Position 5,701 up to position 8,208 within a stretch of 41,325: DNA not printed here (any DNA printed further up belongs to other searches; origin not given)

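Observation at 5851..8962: Compact orphan glycyl radical enzyme with Cys-x-Glu active-site loop plus auxiliary-cluster activase, AraC-controlled, inside a glycan island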

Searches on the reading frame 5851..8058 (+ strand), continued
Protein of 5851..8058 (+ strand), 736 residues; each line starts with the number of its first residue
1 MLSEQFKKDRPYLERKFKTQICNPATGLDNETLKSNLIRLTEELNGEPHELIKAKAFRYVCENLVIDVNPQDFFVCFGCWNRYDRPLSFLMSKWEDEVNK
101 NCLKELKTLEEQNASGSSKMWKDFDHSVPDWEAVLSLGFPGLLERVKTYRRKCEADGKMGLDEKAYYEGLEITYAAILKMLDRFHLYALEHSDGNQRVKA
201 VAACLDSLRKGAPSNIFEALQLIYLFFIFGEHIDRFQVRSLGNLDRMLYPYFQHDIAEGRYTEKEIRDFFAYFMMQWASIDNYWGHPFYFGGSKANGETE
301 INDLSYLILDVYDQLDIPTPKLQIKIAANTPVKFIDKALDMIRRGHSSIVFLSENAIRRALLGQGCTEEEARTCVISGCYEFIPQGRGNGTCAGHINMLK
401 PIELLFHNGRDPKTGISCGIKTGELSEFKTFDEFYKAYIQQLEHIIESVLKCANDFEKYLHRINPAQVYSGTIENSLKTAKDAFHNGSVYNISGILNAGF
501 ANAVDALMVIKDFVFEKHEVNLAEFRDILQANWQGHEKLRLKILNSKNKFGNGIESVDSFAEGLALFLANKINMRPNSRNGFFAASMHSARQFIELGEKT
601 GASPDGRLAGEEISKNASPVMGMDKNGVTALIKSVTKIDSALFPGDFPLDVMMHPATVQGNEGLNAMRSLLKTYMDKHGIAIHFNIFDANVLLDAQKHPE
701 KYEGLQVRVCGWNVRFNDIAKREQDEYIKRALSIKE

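Call 10: find_homologous_proteins(query=window:5851-8058:+, max_evalue=1e-20)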
Query window:5851-8058:+ (736 aa): 680 proteins with E <= 1e-20 among 8000 candidates; the best 120 are listed.
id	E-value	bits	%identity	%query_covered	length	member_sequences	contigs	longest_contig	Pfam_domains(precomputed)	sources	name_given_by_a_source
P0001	0.0e+0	1714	100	100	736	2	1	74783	PF02901.21,PF01228.27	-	-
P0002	0.0e+0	1314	75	100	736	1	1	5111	PF02901.21,PF01228.27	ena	-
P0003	0.0e+0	1305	74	100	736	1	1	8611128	PF02901.21,PF01228.27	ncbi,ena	-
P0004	0.0e+0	1300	74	99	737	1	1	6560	PF02901.21,PF01228.27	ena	-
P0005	0.0e+0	1287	74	100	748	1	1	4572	PF02901.21,PF01228.27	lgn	-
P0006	0.0e+0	1287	73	100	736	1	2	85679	PF02901.21,PF01228.27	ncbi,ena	-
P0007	0.0e+0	1283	73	99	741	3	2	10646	PF02901.21,PF01228.27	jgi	-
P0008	0.0e+0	1281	73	100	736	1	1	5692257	PF02901.21,PF01228.27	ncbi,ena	-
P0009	0.0e+0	1241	71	99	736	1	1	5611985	PF02901.21,PF01228.27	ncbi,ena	-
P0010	0.0e+0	1239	71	100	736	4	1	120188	PF02901.21,PF01228.27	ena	-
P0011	0.0e+0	1218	70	100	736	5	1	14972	PF02901.21,PF01228.27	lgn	-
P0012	0.0e+0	1210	70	100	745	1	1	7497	PF02901.21,PF01228.27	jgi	jgi:formate C-acetyltransferase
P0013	0.0e+0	1210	70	100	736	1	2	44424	PF02901.21,PF01228.27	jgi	jgi:formate C-acetyltransferase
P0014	0.0e+0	1207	70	99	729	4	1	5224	PF02901.21,PF01228.27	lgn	-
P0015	0.0e+0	1199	69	100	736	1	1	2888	PF02901.21,PF01228.27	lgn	-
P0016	0.0e+0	1196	68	100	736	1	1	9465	PF02901.21,PF01228.27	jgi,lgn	-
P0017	0.0e+0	1195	68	100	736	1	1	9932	PF02901.21,PF01228.27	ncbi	-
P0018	0.0e+0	1194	69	99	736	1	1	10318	PF02901.21,PF01228.27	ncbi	-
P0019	0.0e+0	1192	69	100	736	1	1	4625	PF02901.21,PF01228.27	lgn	-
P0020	0.0e+0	1186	68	100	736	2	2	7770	PF02901.21,PF01228.27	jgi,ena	-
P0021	0.0e+0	1173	67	100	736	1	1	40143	PF02901.21,PF01228.27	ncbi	-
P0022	0.0e+0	1171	67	100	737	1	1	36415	PF02901.21,PF01228.27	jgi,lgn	-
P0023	0.0e+0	1157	67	99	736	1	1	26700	PF02901.21,PF01228.27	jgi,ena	-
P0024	0.0e+0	1154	65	100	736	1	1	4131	PF02901.21,PF01228.27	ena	-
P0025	0.0e+0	1152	67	100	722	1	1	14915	PF02901.21,PF01228.27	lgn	-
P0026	0.0e+0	1144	66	100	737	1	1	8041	PF02901.21,PF01228.27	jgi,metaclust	metaclust:\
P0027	0.0e+0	1137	66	97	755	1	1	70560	PF02901.21,PF01228.27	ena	-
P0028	0.0e+0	1131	65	99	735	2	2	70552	PF02901.21,PF01228.27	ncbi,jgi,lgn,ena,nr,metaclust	ncbi:MAG: hypothetical protein A2017_07320 [Lentisphaerae bacterium GWF2_44_16]|nr:MAG: hypothetical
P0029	0.0e+0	1120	65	100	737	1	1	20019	PF02901.21,PF01228.27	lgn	-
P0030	0.0e+0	1120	63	99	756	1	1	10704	PF02901.21,PF01228.27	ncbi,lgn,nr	ncbi:MAG: hypothetical protein JXR78_14045 [Victivallales bacterium]|nr:hypothetical protein [Victiv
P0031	0.0e+0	1117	65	100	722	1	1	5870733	PF02901.21,PF01228.27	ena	-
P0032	0.0e+0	1113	65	100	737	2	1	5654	PF02901.21,PF01228.27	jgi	jgi:trans-4-hydroxy-L-proline dehydratase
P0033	0.0e+0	1108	65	99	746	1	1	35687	PF02901.21,PF01228.27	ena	-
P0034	0.0e+0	1107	64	97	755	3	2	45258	PF02901.21,PF01228.27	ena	-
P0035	0.0e+0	1106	65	99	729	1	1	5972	PF02901.21,PF01228.27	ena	-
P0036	0.0e+0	1106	71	90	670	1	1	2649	PF02901.21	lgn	-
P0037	0.0e+0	1104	62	99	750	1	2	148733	PF02901.21,PF01228.27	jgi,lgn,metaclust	metaclust:\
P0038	0.0e+0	1098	61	100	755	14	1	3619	PF02901.21,PF01228.27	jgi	-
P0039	0.0e+0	1090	63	97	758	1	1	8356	PF02901.21,PF01228.27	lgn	-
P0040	0.0e+0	1089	62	99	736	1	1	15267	PF02901.21,PF01228.27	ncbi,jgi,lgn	-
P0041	0.0e+0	1087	63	100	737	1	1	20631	PF02901.21,PF01228.27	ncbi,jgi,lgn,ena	-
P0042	0.0e+0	1086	63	99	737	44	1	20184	PF02901.21,PF01228.27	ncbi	-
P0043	0.0e+0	1085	61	100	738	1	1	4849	PF02901.21,PF01228.27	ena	-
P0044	0.0e+0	1083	61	99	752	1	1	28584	PF02901.21,PF01228.27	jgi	-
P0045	0.0e+0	1082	62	100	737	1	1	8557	PF02901.21,PF01228.27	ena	-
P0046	0.0e+0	1081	63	100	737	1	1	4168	PF02901.21,PF01228.27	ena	-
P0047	0.0e+0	1080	61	100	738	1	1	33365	PF02901.21,PF01228.27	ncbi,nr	ncbi:MAG: hypothetical protein JXL80_03860 [Planctomycetes bacterium]|nr:hypothetical protein [Planc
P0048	0.0e+0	1080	62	100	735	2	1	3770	PF02901.21,PF01228.27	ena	-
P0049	0.0e+0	1079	61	99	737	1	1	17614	PF02901.21,PF01228.27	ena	-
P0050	0.0e+0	1078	61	99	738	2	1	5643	PF02901.21,PF01228.27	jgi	-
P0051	0.0e+0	1078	62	97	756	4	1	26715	PF02901.21,PF01228.27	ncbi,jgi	-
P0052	0.0e+0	1076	61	100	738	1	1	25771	PF02901.21,PF01228.27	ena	-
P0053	0.0e+0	1075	61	99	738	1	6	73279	PF02901.21,PF01228.27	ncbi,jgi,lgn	jgi:formate C-acetyltransferase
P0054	0.0e+0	1074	61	100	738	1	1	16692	PF02901.21,PF01228.27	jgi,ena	-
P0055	0.0e+0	1073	60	100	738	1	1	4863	PF02901.21,PF01228.27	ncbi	-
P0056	0.0e+0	1071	61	99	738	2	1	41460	PF02901.21,PF01228.27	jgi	jgi:trans-4-hydroxy-L-proline dehydratase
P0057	0.0e+0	1065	60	100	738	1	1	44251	PF02901.21,PF01228.27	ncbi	-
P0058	0.0e+0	1061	62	100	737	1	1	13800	PF02901.21,PF01228.27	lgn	-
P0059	0.0e+0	1061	62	99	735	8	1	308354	PF02901.21,PF01228.27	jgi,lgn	-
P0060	0.0e+0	1058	61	99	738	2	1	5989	PF02901.21,PF01228.27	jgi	-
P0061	0.0e+0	1057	73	84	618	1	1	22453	PF02901.21,PF01228.27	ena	-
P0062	0.0e+0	1056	60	100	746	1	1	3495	PF02901.21,PF01228.27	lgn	-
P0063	0.0e+0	1055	61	99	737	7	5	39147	PF02901.21,PF01228.27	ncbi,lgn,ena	-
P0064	0.0e+0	1054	59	99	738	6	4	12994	PF02901.21,PF01228.27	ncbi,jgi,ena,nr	ncbi:MAG TPA: pyruvate formate lyase family protein [Phycisphaerae bacterium]|nr:pyruvate formate ly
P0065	0.0e+0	1054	59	98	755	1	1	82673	PF02901.21,PF01228.27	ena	-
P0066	0.0e+0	1053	61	99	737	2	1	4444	PF02901.21,PF01228.27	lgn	-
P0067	0.0e+0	1053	61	100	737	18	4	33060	PF02901.21,PF01228.27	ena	-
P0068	0.0e+0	1051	61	100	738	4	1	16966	PF02901.21,PF01228.27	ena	-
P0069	0.0e+0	1049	60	100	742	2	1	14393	PF02901.21,PF01228.27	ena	-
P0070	0.0e+0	1048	61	100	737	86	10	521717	PF02901.21,PF01228.27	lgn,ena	-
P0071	0.0e+0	1042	61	100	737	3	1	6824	PF02901.21,PF01228.27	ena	-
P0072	0.0e+0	1042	60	98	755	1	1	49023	PF02901.21,PF01228.27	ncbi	-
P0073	0.0e+0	1040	60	100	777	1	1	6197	PF02901.21,PF01228.27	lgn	-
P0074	0.0e+0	1038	60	99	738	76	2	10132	PF02901.21,PF01228.27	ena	-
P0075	0.0e+0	1034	60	99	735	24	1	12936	PF02901.21,PF01228.27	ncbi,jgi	ncbi:MAG: pyruvate formate lyase family protein [Lentisphaeria bacterium]|jgi:pyruvate-formate lyase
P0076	0.0e+0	1034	60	99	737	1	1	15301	PF02901.21,PF01228.27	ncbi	-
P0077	0.0e+0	1028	60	100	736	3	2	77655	PF02901.21,PF01228.27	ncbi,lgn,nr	ncbi:MAG: hypothetical protein HPZ91_08525 [Lentisphaeria bacterium]|nr:hypothetical protein [Lentis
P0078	0.0e+0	1025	60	100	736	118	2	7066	PF02901.21,PF01228.27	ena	-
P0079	0.0e+0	1024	61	100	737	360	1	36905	PF02901.21,PF01228.27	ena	-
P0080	0.0e+0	1024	60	99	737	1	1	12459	PF02901.21,PF01228.27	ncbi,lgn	-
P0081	0.0e+0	1023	59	100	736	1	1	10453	PF02901.21,PF01228.27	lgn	-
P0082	0.0e+0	1020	58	100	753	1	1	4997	PF02901.21,PF01228.27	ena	-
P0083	0.0e+0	1016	59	100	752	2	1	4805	PF02901.21,PF01228.27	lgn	-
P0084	0.0e+0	1014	59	100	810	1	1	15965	PF02901.21,PF01228.27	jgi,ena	-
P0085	2.1e-298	1010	58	99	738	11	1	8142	PF02901.21,PF01228.27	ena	-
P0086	2.1e-295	1000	57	99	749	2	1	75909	PF02901.21,PF01228.27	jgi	-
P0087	5.3e-295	999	58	100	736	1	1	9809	PF02901.21,PF01228.27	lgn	-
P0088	2.0e-293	993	58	99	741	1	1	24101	PF02901.21,PF01228.27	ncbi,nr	ncbi:MAG: hypothetical protein GX591_11875 [Planctomycetes bacterium]|nr:hypothetical protein [Planc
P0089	6.9e-293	992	58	99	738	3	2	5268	PF02901.21,PF01228.27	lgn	-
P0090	1.1e-290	984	58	100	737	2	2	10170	PF02901.21,PF01228.27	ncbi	-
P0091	2.5e-288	977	57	99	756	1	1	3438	PF02901.21,PF01228.27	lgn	-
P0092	5.5e-288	975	57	100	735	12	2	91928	PF02901.21,PF01228.27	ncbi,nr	ncbi:MAG: Benzylsuccinate synthase alpha subunit [Lentisphaerae bacterium ADurb.Bin242]|nr:MAG: Benz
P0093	2.1e-286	970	56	99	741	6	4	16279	PF02901.21,PF01228.27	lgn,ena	-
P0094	3.6e-286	969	57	99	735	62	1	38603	PF02901.21,PF01228.27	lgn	-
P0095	3.8e-286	969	57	99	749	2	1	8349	PF02901.21,PF01228.27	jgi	-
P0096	4.9e-286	969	56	100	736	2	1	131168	PF02901.21,PF01228.27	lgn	-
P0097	4.9e-285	966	56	100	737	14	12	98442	PF02901.21,PF01228.27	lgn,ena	-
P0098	1.2e-284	964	56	100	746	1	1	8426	PF02901.21,PF01228.27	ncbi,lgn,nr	ncbi:MAG: hypothetical protein JXA11_07595 [Phycisphaerae bacterium]|nr:hypothetical protein [Phycis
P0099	1.5e-282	958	57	99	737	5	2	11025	PF02901.21,PF01228.27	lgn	-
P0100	4.5e-280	949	55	100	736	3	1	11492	PF02901.21,PF01228.27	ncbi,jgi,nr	ncbi:hypothetical protein HQ520_10490 [bacterium]|nr:hypothetical protein [bacterium]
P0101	1.5e-277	941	55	100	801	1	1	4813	PF02901.21,PF01228.27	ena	-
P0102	1.6e-276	938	56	99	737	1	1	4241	PF02901.21,PF01228.27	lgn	-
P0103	5.0e-274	929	55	99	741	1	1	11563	PF02901.21,PF01228.27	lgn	-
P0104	1.2e-273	928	54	100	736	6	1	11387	PF02901.21,PF01228.27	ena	-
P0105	1.8e-273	928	55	100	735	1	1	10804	PF02901.21,PF01228.27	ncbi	-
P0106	4.3e-273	926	55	100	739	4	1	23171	PF02901.21,PF01228.27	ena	-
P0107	6.3e-272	922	53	100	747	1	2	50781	PF02901.21,PF01228.27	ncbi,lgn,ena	-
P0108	2.7e-271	920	54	100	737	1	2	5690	PF02901.21,PF01228.27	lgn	-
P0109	2.0e-270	917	54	100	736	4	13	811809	PF02901.21,PF01228.27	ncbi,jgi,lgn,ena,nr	ncbi:MAG: hypothetical protein GX561_12105 [Lentisphaerae bacterium]|jgi:pyruvate-formate lyase|nr:h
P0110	3.9e-270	916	55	99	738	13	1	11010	PF02901.21,PF01228.27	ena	-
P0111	5.6e-270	916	55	98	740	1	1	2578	PF02901.21,PF01228.27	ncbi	-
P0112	4.1e-269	913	54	100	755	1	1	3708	PF02901.21,PF01228.27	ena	-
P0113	5.5e-269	913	54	99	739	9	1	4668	PF02901.21,PF01228.27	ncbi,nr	ncbi:MAG: hypothetical protein J6S19_02220 [Lentisphaeria bacterium]|nr:hypothetical protein [Lentis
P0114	7.1e-267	906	54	100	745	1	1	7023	PF02901.21,PF01228.27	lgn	-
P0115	1.2e-265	902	54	98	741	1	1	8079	PF02901.21,PF01228.27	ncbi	-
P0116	2.1e-264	898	54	100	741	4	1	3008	PF02901.21,PF01228.27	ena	-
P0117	2.7e-264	897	54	100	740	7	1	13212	PF02901.21,PF01228.27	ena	-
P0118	9.0e-264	895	54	100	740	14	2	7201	PF02901.21,PF01228.27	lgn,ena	-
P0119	2.6e-263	894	54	100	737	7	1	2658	PF02901.21,PF01228.27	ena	-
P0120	3.7e-263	893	54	100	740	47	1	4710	PF02901.21,PF01228.27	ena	-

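Call 12: find_encoding_contigs(protein=P0003, flank=8000, max_places=2)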
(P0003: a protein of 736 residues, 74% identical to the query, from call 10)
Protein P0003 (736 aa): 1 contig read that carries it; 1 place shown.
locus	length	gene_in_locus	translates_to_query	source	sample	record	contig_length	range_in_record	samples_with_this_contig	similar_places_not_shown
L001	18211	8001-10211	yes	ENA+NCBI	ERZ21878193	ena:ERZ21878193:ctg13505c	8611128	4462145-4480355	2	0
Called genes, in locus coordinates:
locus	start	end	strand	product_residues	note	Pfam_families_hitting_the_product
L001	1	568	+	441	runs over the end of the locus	PF02746:MR_MLE_N, PF13378:MR_MLE_C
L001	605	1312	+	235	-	PF03737:RraA-like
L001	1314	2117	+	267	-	PF13483:Lactamase_B_3 (weak), PF12706:Lactamase_B_2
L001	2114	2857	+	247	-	PF00106:adh_short, PF01370:Epimerase (weak), PF08659:KR, PF13561:adh_short_C2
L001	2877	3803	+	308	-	-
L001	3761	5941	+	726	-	-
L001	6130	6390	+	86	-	-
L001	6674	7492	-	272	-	PF12833:HTH_18, PF00165:HTH_AraC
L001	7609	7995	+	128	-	PF02627:CMD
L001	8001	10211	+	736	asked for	PF02901:PFL-like, PF01228:Gly_radical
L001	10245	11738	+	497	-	PF00884:Sulfatase, PF01663:Phosphodiest (weak), PF16347:SGSH_C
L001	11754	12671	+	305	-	PF13353:Fer4_12, PF04055:Radical_SAM, PF00037:Fer4 (weak), PF12800:Fer4_4 (faint), PF12837:Fer4_6 (faint), PF13237:Fer4_10, PF12838:Fer4_7 (weak), PF13187:Fer4_9 (weak), +1 more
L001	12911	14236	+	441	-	PF00331:Glyco_hydro_10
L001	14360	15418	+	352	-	PF00356:LacI, PF00532:Peripla_BP_1, PF13377:Peripla_BP_3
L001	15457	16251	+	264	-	-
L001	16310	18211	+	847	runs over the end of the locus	PF02838:Glyco_hydro_20b (weak), PF07555:NAGidase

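Call 15: find_related_loci(query=A1, collection=genome_contigs, flank=10000)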
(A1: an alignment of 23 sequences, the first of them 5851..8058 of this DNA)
Query A1 (736 aa) in genome_contigs; peptide patterns used: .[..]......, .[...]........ (x = any residue, [..] = any of these).
600 stretches matched a pattern (row limit reached: there are more); 595 encode a relative of the query (tblastn E <= 1e-3); the best 80 are kept; 80 distinct loci.
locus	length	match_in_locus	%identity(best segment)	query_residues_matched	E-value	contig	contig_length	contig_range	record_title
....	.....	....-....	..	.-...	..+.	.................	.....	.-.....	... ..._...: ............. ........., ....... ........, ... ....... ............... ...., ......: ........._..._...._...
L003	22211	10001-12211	61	1-736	0e+0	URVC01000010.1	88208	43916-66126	uncultured bacterium isolate UMGS1377 genome assembly, contig: NODE_142_length_88208_cov_13.869795, whole genome shotgun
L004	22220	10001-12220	54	1-736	0e+0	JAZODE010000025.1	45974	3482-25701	MAG: Victivallaceae bacterium isolate T1900044752_TS20190418.MAGScoT_cleanbin_000050 SGB_2248_k141_1045573, whole genome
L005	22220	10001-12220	53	1-736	0e+0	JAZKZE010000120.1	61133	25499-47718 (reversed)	MAG: Victivallales bacterium isolate T1900045092_TC20190086.MAGScoT_cleanbin_000011 SGB_4714_k141_5020359, whole genome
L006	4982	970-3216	45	1-735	0e+0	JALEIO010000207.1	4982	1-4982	MAG: Oscillospiraceae bacterium isolate SUG37 k141_5160508, whole genome shotgun sequence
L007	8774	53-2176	47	26-735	0e+0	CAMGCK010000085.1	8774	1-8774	MAG: uncultured Lachnospiraceae bacterium isolate SRR15725436_bin.15_metaWRAP_v1.3_MAG genome assembly, contig: ERZ10622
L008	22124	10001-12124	46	26-735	0e+0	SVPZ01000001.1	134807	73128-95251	MAG: Oscillospiraceae bacterium isolate SIG604 NODE_2778_length_134807_cov_2.964538, whole genome shotgun sequence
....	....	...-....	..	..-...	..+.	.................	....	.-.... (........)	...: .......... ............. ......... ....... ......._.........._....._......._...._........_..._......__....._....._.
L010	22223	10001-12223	43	4-731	0e+0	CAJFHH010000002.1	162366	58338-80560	Candidatus Neoclostridium roslinense isolate Chicken_16_mag_187 genome assembly, contig: MAGpy_11413_16_idba_bin_187_fas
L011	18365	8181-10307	46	23-736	0e+0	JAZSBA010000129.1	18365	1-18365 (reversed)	MAG: Christensenellaceae bacterium isolate T1900044928_TS20190394.MAGScoT_cleanbin_000071 SGB_3407_k141_2598320, whole g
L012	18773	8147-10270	43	12-736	0e+0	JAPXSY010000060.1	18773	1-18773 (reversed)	MAG: Kiritimatiellia bacterium isolate binned_ad_9.220 NODE_3702_length_18773_cov_4.359005, whole genome shotgun sequenc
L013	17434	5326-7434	42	25-731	0e+0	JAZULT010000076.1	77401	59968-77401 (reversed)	MAG: Clostridia bacterium isolate T1900044904_TS20190370.MAGScoT_cleanbin_000021 SGB_3304_k141_666512, whole genome shot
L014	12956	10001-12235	41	4-736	0e+0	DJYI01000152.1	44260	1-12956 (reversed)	MAG TPA_asm: Verrucomicrobia bacterium UBA6982 UBA6982_contig_42497, whole genome shotgun sequence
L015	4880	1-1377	59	278-736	0e+0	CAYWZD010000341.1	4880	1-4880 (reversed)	MAG TPA_asm: uncultured Victivallales bacterium isolate SRP216815_co1_168 genome assembly, contig: NODE_25284_length_488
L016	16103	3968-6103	41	4-735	0e+0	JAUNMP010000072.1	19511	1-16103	MAG: bacterium isolate S32M_St_metabat_107 NODE_1780_length_19511_cov_40.114155, whole genome shotgun sequence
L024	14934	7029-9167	38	7-735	1e-172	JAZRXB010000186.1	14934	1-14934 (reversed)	MAG: Eubacteriales bacterium isolate T1900044951_TA20190004.MAGScoT_cleanbin_000028 SGB_3664_k141_2026122, whole genome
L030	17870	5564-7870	38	12-736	2e-167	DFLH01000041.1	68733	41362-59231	MAG TPA_asm: Verrucomicrobia bacterium UBA3624 UBA3624_contig_2416, whole genome shotgun sequence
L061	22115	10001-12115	30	2-733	2e-104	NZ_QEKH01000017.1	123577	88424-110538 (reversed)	Victivallis vadensis strain DSM 14823 Ga0215691_117, whole genome shotgun sequence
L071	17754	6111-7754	31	198-731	3e-85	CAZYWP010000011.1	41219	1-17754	MAG TPA_asm: uncultured Eubacteriales bacterium isolate binchicken_co376_295 genome assembly, contig: NODE_709_length_41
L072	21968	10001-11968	30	84-731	3e-84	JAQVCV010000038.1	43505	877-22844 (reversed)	MAG: Bacteroidales bacterium isolate STD2_97 NODE_2967_length_43505_cov_4.688367_Sandtown_D2, whole genome shotgun seque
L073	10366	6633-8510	30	130-731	1e-83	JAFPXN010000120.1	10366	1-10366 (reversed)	MAG: Bacillota bacterium isolate RGIG1565 Goat_Abomasum-6__c459840, whole genome shotgun sequence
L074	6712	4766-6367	32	212-731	6e-82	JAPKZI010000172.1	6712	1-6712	MAG: Candidatus Aminicenantes bacterium isolate LacPavin_0920_SED5_MAG_59_17 LacPavin_0920_SED5_scaffold_1593346, whole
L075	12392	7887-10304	26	24-731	7e-82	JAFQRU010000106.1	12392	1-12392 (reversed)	MAG: Clostridia bacterium isolate RGIG2092 Goat_Colon-3__c458086, whole genome shotgun sequence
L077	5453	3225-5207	29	78-731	7e-81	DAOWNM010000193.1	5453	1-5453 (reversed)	MAG TPA_asm: Bacteroidota bacterium isolate CSMAG_3028 CSMAG_3028_k141_189048_length_5453_cov_110.8818, whole genome sho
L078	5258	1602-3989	26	1-730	2e-80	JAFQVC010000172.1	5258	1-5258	MAG: Clostridia bacterium isolate RGIG2178 Goat_Colon.Co__c2531811, whole genome shotgun sequence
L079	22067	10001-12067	30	65-730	4e-80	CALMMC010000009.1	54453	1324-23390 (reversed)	MAG TPA_asm: uncultured bacterium isolate ERR2113687_bin.60_CONCOCT_v1.1_MAG genome assembly, contig: ERZ1026810.147, wh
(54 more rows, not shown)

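Call 24: find_encoding_contigs(protein=P0008, flank=7000, max_places=1)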
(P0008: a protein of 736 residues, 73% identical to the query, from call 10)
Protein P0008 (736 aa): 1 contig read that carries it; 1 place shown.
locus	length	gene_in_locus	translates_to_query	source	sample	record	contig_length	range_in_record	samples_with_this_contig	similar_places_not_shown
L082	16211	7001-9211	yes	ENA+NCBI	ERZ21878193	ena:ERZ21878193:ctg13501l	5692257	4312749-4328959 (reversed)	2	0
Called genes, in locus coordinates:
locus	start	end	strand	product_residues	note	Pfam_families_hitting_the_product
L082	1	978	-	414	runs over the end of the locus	PF07075:NamZ_N, PF20732:NamZ_C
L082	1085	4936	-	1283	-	PF12974:Phosphonate-bd, PF08448:PAS_4, PF13426:PAS_9, PF13426:PAS_9 (weak), PF08448:PAS_4, PF00512:HisKA, PF02518:HATPase_c, PF00072:Response_reg, +4 more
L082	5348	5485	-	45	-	-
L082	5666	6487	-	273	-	PF12833:HTH_18, PF00165:HTH_AraC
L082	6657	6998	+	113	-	PF02627:CMD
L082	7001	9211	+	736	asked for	PF02901:PFL-like, PF01228:Gly_radical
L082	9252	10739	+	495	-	PF00884:Sulfatase, PF01663:Phosphodiest (weak), PF16347:SGSH_C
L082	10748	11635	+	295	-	PF04055:Radical_SAM, PF13353:Fer4_12, PF00037:Fer4 (weak), PF12837:Fer4_6 (weak), PF13237:Fer4_10, PF14697:Fer4_21 (weak), PF12838:Fer4_7, PF13187:Fer4_9 (weak), +2 more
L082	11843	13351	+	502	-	PF22422:MGH1-like_GH, PF01204:Trehalase, PF03200:Glyco_hydro_63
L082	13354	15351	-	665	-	PF02065:Melibiase (weak)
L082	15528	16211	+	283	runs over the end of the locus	PF02311:AraC_binding, PF12833:HTH_18, PF00165:HTH_AraC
